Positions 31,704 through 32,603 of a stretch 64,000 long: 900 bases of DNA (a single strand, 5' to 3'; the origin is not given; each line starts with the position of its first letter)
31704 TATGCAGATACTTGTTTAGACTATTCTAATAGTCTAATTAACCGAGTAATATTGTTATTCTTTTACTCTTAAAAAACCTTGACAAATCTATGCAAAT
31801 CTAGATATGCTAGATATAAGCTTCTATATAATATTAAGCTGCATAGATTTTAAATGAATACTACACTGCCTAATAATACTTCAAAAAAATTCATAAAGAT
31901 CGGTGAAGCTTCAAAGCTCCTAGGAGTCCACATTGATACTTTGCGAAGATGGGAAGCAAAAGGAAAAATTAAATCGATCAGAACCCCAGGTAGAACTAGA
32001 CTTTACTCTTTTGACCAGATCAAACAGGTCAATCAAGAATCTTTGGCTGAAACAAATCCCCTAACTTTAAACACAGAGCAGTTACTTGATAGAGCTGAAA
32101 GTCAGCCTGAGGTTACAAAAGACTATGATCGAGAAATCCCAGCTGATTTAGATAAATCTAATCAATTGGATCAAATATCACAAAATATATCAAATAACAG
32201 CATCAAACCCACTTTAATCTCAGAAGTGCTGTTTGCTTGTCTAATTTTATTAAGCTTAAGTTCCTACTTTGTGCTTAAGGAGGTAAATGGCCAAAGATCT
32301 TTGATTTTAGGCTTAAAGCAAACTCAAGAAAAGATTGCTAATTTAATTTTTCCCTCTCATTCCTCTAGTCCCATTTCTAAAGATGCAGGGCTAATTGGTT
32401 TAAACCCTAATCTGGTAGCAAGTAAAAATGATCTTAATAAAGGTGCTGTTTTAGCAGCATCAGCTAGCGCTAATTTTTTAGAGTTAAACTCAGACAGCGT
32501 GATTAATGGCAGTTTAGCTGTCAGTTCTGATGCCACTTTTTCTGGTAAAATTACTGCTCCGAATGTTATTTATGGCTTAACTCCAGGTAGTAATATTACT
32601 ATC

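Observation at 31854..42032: Giant 3392-aa protein built like a membrane-tethered MerR-type transcription factor with a huge extracellular sensor/adhesin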

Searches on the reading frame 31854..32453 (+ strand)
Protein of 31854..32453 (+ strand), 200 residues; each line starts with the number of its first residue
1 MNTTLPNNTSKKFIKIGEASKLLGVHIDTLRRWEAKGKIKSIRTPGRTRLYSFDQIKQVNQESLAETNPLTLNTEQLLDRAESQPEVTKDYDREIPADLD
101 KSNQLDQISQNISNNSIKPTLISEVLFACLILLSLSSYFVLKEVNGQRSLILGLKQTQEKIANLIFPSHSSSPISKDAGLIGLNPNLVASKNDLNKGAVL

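Call 18: find_homologous_proteins(query=window:31854-32453:+, max_evalue=0.001)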
Query window:31854-32453:+ (200 aa): 1 proteins with E <= 0.001 among 264 candidates.
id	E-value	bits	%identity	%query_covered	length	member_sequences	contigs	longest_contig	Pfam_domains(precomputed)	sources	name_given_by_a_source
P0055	2.6e-7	49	44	40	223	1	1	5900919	PF00376.30,PF13411.13,PF00239.27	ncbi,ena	-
